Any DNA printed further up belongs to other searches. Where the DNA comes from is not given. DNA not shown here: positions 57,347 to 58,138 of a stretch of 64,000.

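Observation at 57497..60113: Cys-less PTPS/QueD-like gene coupled to pabB-pabA: candidate FolB-bypass (PTPS-III-like) folate module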

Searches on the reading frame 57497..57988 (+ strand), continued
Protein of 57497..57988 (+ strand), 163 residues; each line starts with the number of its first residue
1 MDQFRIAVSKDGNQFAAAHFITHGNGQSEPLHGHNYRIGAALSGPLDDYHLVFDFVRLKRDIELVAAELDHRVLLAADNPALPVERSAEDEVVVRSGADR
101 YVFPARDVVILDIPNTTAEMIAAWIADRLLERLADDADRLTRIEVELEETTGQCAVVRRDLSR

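Call 18: find_encoding_contigs(protein=P0096, flank=8000, max_places=2)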
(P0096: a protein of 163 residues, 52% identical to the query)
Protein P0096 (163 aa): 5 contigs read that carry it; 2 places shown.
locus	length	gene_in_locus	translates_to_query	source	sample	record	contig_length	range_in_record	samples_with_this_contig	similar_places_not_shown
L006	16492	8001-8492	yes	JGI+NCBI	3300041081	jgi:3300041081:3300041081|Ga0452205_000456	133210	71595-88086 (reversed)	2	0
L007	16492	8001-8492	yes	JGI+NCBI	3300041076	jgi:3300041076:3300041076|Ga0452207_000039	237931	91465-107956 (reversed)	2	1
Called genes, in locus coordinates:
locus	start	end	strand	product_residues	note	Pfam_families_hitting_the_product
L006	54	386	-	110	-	-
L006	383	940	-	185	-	PF01765:RRF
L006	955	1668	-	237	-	PF00696:AA_kinase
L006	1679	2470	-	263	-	PF00889:EF_TS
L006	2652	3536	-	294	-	PF00318:Ribosomal_S2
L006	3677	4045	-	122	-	PF00380:Ribosomal_S9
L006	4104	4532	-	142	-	PF00572:Ribosomal_L13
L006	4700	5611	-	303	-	PF00140:Sigma70_r1_2, PF04542:Sigma70_r2, PF04539:Sigma70_r3, PF04545:Sigma70_r4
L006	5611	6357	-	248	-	PF10502:Peptidase_S26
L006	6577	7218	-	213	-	-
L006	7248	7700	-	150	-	PF02834:LigT_PEase, PF13563:2_5_RNA_ligase2, PF10469:AKAP7_NLS (weak), PF02834:LigT_PEase (weak)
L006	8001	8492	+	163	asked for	PF01242:PTPS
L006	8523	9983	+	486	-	PF04715:, PF00425:Chorismate_bind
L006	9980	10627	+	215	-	PF00117:GATase, PF07722:Peptidase_C26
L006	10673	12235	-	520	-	PF13541:ChlI, PF00158:Sigma54_activat, PF01078:Mg_chelatase, PF07728:AAA_5, PF00493:MCM (weak), PF13335:Mg_chelatase_C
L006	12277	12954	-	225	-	PF00881:Nitroreductase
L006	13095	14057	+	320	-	PF00892:EamA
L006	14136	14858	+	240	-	PF02633:Creatininase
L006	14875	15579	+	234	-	-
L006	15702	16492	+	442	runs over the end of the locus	PF00364:Biotin_lipoyl (faint), PF25917:BSH_RND, PF25954:Beta-barrel_RND_2 (faint), PF25990:Beta-barrel_YknX, PF25989:YknX_C (weak)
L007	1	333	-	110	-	-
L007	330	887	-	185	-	PF01765:RRF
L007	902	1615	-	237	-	PF00696:AA_kinase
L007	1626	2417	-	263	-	PF00889:EF_TS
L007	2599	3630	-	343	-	PF00318:Ribosomal_S2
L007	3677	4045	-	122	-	PF00380:Ribosomal_S9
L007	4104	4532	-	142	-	PF00572:Ribosomal_L13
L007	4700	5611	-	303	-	PF00140:Sigma70_r1_2, PF04542:Sigma70_r2, PF04539:Sigma70_r3, PF04545:Sigma70_r4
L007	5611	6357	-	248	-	PF10502:Peptidase_S26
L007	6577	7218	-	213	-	-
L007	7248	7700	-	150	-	PF02834:LigT_PEase, PF13563:2_5_RNA_ligase2, PF10469:AKAP7_NLS (weak), PF02834:LigT_PEase (weak)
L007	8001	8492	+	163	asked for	PF01242:PTPS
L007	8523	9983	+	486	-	PF04715:, PF00425:Chorismate_bind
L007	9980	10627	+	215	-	PF00117:GATase, PF07722:Peptidase_C26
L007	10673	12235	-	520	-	PF13541:ChlI, PF00158:Sigma54_activat, PF01078:Mg_chelatase, PF13191:AAA_16 (faint), PF07728:AAA_5, PF00493:MCM (weak), PF13335:Mg_chelatase_C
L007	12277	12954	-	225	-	PF00881:Nitroreductase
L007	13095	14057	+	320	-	PF00892:EamA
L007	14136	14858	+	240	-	PF02633:Creatininase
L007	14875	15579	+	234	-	-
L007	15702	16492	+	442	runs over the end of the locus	PF00364:Biotin_lipoyl (faint), PF25917:BSH_RND, PF25954:Beta-barrel_RND_2 (faint), PF25990:Beta-barrel_YknX, PF25989:YknX_C (weak)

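Call 40: predict_structure(alignment_id=A1)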
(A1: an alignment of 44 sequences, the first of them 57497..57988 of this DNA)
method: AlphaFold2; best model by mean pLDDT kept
length: 163 residues; sequences in the alignment: 44
mean_pLDDT: 93.6   pTM: 0.90
mean pLDDT of the five models: 93.6, 93.4, 93.3, 93.0, 92.8
residues with pLDDT >= 90: 130; 70-90: 32; 50-70: 1; < 50: 0
segments of 3 or more residues with pLDDT < 50: none
pLDDT, mean of each block of 10 residues (from residue 1): 91 95 88 97 88 89 98 96 92 93 97 97 98 91 96 95 78
secondary structure, 60 per line:
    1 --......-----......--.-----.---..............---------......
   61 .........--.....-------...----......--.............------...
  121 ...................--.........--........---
elements in order: E3-8 E14-19 E32-45 H55-69 E72-76 E84-86 E91-96 E99-104 E108-111 H118-139 E142-150 E153-160
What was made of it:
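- On PTPS-III (COG0720 subfamily that replaces FolB): The model has pLDDT 93.6 (call 40).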

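Call 42: fold_search(model_id=the predicted structure, library=pdb)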
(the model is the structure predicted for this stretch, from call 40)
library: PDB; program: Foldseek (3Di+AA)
matches with E <= 10: 548; with E <= 0.001: 34
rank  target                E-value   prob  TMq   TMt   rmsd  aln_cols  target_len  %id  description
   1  3m0n                  2.6e-17  1.00  0.88  0.88   1.9       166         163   28  Plasmodium vivax 6-pyruvoyltetrahydropterin synthase (PTPS), E37A catalytic residue mutant (released 2010-04-07)
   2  2a0s_A                5.3e-17  1.00  0.89  0.89   2.0       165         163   28  Crystal structure of 6-pyruvoyl tetrahydropterin synthase (PTPS) from Plasmodium vivax at 2.2 A resolution (released 2005-07-26)
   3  1y13_A                6.4e-17  1.00  0.86  0.86   2.1       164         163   29  Structural Analysis of Plasmodium falciparum 6-pyruvoyl tetrahydropterin synthase (PTPS) (released 2005-01-04)
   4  3lze                  1.6e-16  1.00  0.88  0.88   1.9       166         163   28  Plasmodium vivax 6-pyruvoyltetrahydropterin synthase (PTPS), E37C catalytic residue mutant (released 2010-04-07)
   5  2dj6_B                6.9e-08  1.00  0.54  0.73   4.3       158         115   22  Crystal structure of 6-pyruvoyl tetrahydrobiopterin synthase from Pyrococcus horikoshii OT3 (released 2006-10-01)
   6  3d7j_C                2.3e-07  1.00  0.62  0.73   4.6       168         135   24  SCO6650, a 6-pyruvoyltetrahydropterin synthase homolog from Streptomyces coelicolor (released 2008-10-21)
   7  3jyg_A                2.8e-07  1.00  0.63  0.58   7.0       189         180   20  Crystal structure of uncharacterized protein WS1659 from Wolinella succinogenes (released 2009-10-13)
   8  2oba_A                5.7e-07  1.00  0.52  0.68   5.2       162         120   20  Pseudomonas aeruginosa 6-pyruvoyl tetrahydrobiopterin synthase (released 2007-01-30)
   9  3d7j_A                6.1e-07  1.00  0.62  0.74   4.7       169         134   24  SCO6650, a 6-pyruvoyltetrahydropterin synthase homolog from Streptomyces coelicolor (released 2008-10-21)
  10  4ntm_B                7.3e-07  1.00  0.51  0.66   5.3       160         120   21  QueD soaked with sepiapterin (selenomethionine substituted protein) (released 2014-07-16)
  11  4ntk_E                8.3e-07  1.00  0.51  0.66   5.2       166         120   20  QueD from E. coli (released 2014-07-16)
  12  4ntm_E                9.3e-07  1.00  0.50  0.66   5.5       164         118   21  QueD soaked with sepiapterin (selenomethionine substituted protein) (released 2014-07-16)
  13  4ntm_F                1.1e-06  1.00  0.51  0.68   5.1       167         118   21  QueD soaked with sepiapterin (selenomethionine substituted protein) (released 2014-07-16)
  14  2oba_B                1.1e-06  1.00  0.51  0.66   5.1       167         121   21  Pseudomonas aeruginosa 6-pyruvoyl tetrahydrobiopterin synthase (released 2007-01-30)
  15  4ntk_C                1.3e-06  1.00  0.51  0.68   5.3       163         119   21  QueD from E. coli (released 2014-07-16)
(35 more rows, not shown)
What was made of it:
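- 57497..57988 (+): PTPS-III-type 6-pyruvoyltetrahydropterin-synthase paralogue, 163 aa. Zn ligands are His19, His32 and His34. The catalytic residue is Glu29 (57581-57583), and Ser28 stands in place of the QueD Cys. It also has the Asp70-His71 dyad and Glu148/Glu149, the pterin anchor. The AF2 model has pLDDT 93.6 (call 40) and TM 0.86-0.89 to Plasmodium PTPS (call 42).
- The AF2 model (pLDDT 93.6, call 40) matches P. vivax and P. falciparum PTPS at TM 0.86-0.89 and rmsd about 2 A. QueD and human PTPS give TM about 0.5 (call 42).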

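Call 43: search_protein_representatives(protein=window:57497-57988:+)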
Query: 163 residues. Proteins with E-value up to 0.001 (for the whole library): 2405; up to 1e-10: 710; up to 1e-30: 12. The best 150 are listed.
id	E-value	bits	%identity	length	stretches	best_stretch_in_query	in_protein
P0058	3.8e-52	192.4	58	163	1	1-159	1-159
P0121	1.0e-43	165.0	56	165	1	3-162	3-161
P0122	6.3e-39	149.5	53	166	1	3-162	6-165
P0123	3.5e-36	140.5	49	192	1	1-161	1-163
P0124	5.0e-35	136.8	47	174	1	4-158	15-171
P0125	2.3e-34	134.7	49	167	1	1-160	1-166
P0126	5.9e-33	130.1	51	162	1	5-160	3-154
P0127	8.8e-33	129.5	51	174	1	6-160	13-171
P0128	2.2e-32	128.2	48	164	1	1-161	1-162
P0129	7.0e-32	126.6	51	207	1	3-156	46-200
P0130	2.3e-31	124.9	45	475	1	1-157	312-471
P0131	7.3e-31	123.3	47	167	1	1-162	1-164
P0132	1.1e-30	122.6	50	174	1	3-160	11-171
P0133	1.2e-30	122.6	45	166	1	3-160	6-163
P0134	3.2e-30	121.2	46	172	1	2-156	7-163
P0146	4.1e-28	114.3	42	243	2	1-89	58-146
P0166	1.1e-24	103.3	42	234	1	3-158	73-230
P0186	2.7e-23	98.7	38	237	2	2-91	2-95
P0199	2.1e-22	95.8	41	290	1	8-160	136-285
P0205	6.4e-22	94.3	38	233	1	3-155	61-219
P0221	3.4e-21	91.9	38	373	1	2-139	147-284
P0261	8.6e-20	87.3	38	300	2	13-151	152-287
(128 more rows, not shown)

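Call 45: search_protein_families(library=pfam, proteins=[P0130, P0221, P0199, P0261, P0146, P0186, P0166, P0205], max_evalue=0.001)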
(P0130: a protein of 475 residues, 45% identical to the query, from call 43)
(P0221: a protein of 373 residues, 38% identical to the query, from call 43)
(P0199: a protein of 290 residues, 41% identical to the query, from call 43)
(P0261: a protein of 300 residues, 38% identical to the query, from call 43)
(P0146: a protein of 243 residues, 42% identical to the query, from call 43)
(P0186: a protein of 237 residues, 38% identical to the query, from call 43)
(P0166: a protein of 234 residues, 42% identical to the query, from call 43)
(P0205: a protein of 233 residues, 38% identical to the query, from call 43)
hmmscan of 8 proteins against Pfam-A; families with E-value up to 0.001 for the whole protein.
P0130 (475 aa): 2 families
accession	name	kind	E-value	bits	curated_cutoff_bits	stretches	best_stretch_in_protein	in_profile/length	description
PF01874.21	CitG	-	2.4e-63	214.8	27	1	15-287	4-284/284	ATP:dephospho-CoA triphosphoribosyl transferase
PF01242.24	PTPS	-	2.5e-23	82.8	22.4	1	325-472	7-119/121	6-pyruvoyl tetrahydropterin synthase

P0221 (373 aa): 2 families
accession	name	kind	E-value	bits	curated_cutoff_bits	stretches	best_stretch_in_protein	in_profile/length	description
PF01874.21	CitG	-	2.2e-18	67.3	27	1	1-115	163-277/284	ATP:dephospho-CoA triphosphoribosyl transferase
PF01242.24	PTPS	-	2.4e-18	66.7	22.4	1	159-278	7-96/121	6-pyruvoyl tetrahydropterin synthase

P0199 (290 aa): 1 family
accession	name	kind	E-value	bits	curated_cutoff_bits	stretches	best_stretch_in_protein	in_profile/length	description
PF01242.24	PTPS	-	3.4e-20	72.7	22.4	1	140-281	5-117/121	6-pyruvoyl tetrahydropterin synthase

P0261 (300 aa): 1 family
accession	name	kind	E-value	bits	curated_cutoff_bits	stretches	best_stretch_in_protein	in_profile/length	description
PF01242.24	PTPS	-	1.8e-44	151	22.4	2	18-133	1-120/121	6-pyruvoyl tetrahydropterin synthase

P0146 (243 aa): 1 family
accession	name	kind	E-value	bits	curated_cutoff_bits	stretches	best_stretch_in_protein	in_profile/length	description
PF01242.24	PTPS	-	3.6e-23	82.3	22.4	1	70-238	6-118/121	6-pyruvoyl tetrahydropterin synthase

P0186 (237 aa): 1 family
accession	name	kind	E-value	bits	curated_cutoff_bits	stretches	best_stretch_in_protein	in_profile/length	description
PF01242.24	PTPS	-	2.8e-21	76.2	22.4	1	14-226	7-113/121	6-pyruvoyl tetrahydropterin synthase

P0166 (234 aa): 1 family
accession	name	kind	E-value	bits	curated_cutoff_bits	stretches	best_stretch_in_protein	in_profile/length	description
PF01242.24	PTPS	-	2.1e-21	76.5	22.4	1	84-229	7-118/121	6-pyruvoyl tetrahydropterin synthase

P0205 (233 aa): 1 family
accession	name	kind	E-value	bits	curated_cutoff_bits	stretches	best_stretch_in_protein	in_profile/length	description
PF01242.24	PTPS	-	6.1e-22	78.3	22.4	1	70-221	5-118/121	6-pyruvoyl tetrahydropterin synthase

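Call 46: find_encoding_contigs(protein=P0124, flank=6000, max_places=2)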
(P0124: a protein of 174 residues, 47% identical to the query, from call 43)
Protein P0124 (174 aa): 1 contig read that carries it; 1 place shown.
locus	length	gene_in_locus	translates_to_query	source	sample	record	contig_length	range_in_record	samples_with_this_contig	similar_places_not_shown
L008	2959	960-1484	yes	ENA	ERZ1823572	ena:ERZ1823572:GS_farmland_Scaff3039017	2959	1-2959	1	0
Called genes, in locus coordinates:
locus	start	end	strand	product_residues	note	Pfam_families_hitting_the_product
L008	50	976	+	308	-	PF01874:CitG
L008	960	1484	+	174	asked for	PF01242:PTPS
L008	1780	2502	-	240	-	PF00977:His_biosynth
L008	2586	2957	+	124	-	?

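Call 47: find_encoding_contigs(protein=P0130, flank=8000, max_places=2)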
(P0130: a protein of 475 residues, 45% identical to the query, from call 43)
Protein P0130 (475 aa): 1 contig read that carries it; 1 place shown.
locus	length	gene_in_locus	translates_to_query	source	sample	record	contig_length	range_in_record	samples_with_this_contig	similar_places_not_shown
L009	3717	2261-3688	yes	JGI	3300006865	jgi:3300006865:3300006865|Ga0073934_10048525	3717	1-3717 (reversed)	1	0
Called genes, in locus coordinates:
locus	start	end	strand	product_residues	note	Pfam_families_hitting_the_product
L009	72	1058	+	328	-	PF02289:MCH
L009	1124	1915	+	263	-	PF14398:ATPgrasp_YheCD (faint), PF08443:RimK, PF02955:GSH-S_ATP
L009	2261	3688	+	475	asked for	PF01874:CitG, PF01242:PTPS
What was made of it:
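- The nearest non-Gemmatimonadota relatives are fused to or adjacent to a CitG-like gene, next to mch and an ATP-grasp ligase (P0130/L009 and P0124/L008; calls 45-47).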

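Call 53: find_related_loci(query=A4, collection=metagenome_contigs, flank=8000)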
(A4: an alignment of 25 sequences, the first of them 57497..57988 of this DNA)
Query A4 (163 aa) in metagenome_contigs; peptide patterns used: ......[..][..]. (x = any residue, [..] = any of these).
600 stretches matched a pattern (row limit reached: there are more); 560 encode a relative of the query (tblastn E <= 1e-3); the best 80 are kept; 80 distinct loci.
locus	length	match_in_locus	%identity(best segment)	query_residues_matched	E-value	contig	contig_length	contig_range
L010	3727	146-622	58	1-159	3e-53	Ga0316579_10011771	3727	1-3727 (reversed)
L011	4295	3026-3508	54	1-161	1e-51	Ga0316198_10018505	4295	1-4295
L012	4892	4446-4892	59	1-149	4e-50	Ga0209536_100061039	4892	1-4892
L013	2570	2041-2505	53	1-155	6e-48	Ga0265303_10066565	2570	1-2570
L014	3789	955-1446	51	1-163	6e-46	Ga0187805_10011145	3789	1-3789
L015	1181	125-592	52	1-156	1e-47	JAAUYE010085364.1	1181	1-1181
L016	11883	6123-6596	49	1-158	8e-45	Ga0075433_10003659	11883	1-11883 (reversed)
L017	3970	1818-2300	49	1-161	3e-43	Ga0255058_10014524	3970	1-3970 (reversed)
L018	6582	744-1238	47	1-163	5e-43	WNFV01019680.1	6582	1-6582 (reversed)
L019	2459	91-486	57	1-133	1e-42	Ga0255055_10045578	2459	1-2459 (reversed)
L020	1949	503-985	46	1-161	9e-43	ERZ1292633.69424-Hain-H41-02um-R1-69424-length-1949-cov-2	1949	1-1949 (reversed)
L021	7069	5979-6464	47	1-162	5e-42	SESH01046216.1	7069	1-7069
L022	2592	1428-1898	50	4-161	2e-42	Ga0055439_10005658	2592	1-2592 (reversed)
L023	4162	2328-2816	47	1-161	4e-42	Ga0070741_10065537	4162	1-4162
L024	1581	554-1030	50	1-159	2e-42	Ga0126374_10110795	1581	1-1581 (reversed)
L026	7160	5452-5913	52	5-156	3e-41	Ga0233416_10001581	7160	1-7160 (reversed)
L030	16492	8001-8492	50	1-162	3e-40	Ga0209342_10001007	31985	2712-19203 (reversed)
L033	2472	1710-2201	50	1-162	3e-40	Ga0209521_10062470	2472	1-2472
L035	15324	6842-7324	47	3-161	1e-39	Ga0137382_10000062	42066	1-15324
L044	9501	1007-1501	45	2-162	3e-39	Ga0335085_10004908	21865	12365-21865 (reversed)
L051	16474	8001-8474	46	3-161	2e-38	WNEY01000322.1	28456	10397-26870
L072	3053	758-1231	43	1-158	1e-37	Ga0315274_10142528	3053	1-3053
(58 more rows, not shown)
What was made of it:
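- Tried and rejected: A 25-sequence alignment worked (call 53).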

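Call 58: search_protein_families(library=pfam, proteins=[L051:209-2809:+, L051:3391-4776:+, L035:1728-2747:+, L035:2754-3587:+, L051:6763-7719:+, L035:7342-7683:+, L035:7688-9040:-, L035:9063-10700:-, L044:1529-2224:+, L044:2268-3098:+], max_evalue=0.001)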
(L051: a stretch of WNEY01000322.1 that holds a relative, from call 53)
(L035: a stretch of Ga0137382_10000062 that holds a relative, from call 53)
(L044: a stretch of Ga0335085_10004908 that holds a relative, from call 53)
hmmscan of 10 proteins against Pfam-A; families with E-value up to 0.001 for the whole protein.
L051:209-2809:+ (866 aa): 5 families
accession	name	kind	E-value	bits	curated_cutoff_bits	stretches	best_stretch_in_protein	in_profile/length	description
PF00488.27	MutS_V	-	1.9e-83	279.5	30.2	1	615-801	2-188/188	MutS domain V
PF05192.23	MutS_III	-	2.2e-46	159.1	34.1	1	268-562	2-194/194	MutS domain III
PF01624.25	MutS_I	-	1.4e-43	148.1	20.6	1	9-120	1-112/113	MutS domain I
PF05190.23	MutS_IV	-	5.3e-29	100.8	22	1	431-522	1-92/92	MutS family domain IV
PF05188.22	MutS_II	-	4.5e-20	72.9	25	1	129-250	1-132/133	MutS domain II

L051:3391-4776:+ (461 aa): 2 families
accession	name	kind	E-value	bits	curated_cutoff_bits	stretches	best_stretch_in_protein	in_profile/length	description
PF00291.31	PALP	-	3.9e-78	263.2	35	1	12-305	2-293/295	Pyridoxal-phosphate dependent enzyme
PF00571.33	CBS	-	3.4e-17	63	24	2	347-392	7-53/57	CBS domain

L035:1728-2747:+ (339 aa): 6 families
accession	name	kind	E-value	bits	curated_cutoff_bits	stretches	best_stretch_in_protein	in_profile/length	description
PF07478.18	Dala_Dala_lig_C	-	3.5e-52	177.3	24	1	154-326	27-202/204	D-ala D-ala ligase C-terminus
PF01820.27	Dala_Dala_lig_N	-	4.8e-20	72.7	34.6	1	2-120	1-121/121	D-ala D-ala ligase N-terminus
PF02786.22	CPSase_L_D2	-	3.9e-07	30.2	19.8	1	130-324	1-200/211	Carbamoyl-phosphate synthase L chain, ATP binding domain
PF02222.28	ATP-grasp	-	2.1e-05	24.7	27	1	137-283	2-147/179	ATP-grasp domain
PF13535.11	ATP-grasp_4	-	2.7e-05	24.3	27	1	164-299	3-151/160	ATP-grasp domain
PF02655.19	ATP-grasp_3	-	6.8e-05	23.4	23.2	1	129-297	2-154/160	ATP-grasp domain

L035:2754-3587:+ (277 aa): 3 families
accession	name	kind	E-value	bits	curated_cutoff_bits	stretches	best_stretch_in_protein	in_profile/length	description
PF01694.28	Rhomboid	-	1.3e-32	113.4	22.6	1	50-190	3-137/143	Rhomboid domain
PF20216.3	DUF6576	-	7.3e-11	42.5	27.3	1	235-272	10-47/47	Family of unknown function (DUF6576)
PF08551.15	DUF1751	-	0.00025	22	22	1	46-106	3-63/99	Eukaryotic integral membrane protein (DUF1751)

L051:6763-7719:+ (318 aa): 1 family
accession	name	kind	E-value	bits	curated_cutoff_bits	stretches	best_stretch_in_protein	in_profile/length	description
PF10026.15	DUF2268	-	2.4e-07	30.9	23.6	1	189-297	88-182/195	Predicted Zn-dependent protease (DUF2268)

L035:7342-7683:+ (113 aa): 1 family
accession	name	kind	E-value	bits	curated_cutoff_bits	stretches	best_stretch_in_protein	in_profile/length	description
PF01329.24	Pterin_4a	-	1.1e-27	96.4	26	1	6-93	2-90/91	Pterin 4 alpha carbinolamine dehydratase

L035:7688-9040:- (450 aa): 5 families
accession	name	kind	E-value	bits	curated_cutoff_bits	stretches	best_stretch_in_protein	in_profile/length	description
PF12631.12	MnmE_helical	-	3.2e-43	148.7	40.1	1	124-447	1-211/211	MnmE helical domain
PF10396.14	TrmE_N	-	3.1e-37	127.8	29.8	1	6-121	2-117/117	GTP-binding protein TrmE N-terminus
PF01926.29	MMR_HSR1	-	7.8e-21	74.7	21.9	1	220-320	2-95/113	50S ribosome-binding GTPase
PF02421.24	FeoB_N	-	7.1e-07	29.3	27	1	220-275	3-57/156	Ferrous iron transport protein B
PF00350.29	Dynamin_N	-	0.00042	20.8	27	0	220-252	1-33/168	Dynamin family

L035:9063-10700:- (545 aa): 2 families
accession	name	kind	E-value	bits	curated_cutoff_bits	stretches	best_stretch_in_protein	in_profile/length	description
PF02096.25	60KD_IMP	-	8.1e-52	175.9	35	1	357-535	1-162/163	60Kd inner membrane protein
PF14849.12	YidC_periplas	-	8.8e-27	95.2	24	1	72-338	3-280/283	YidC periplasmic domain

L044:1529-2224:+ (231 aa): 1 family
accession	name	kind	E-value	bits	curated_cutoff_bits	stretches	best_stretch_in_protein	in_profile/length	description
PF00696.33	AA_kinase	-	3e-16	60.3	24.9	1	35-179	2-175/234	Amino acid kinase family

L044:2268-3098:+ (276 aa): 4 families
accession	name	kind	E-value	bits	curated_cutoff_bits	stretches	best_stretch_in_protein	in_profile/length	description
PF13561.12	adh_short_C2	-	6.3e-51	173.7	27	1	38-273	3-234/236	Enoyl-(Acyl carrier protein) reductase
PF00106.31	adh_short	-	1.5e-39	135.9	26.6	1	30-226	1-191/195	short chain dehydrogenase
PF08659.16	KR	-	6.1e-08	33.2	22.6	1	32-144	3-116/180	KR domain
PF23441.1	SDR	-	6.3e-05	22.9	27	0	27-77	5-55/258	SDR-like rossmann domain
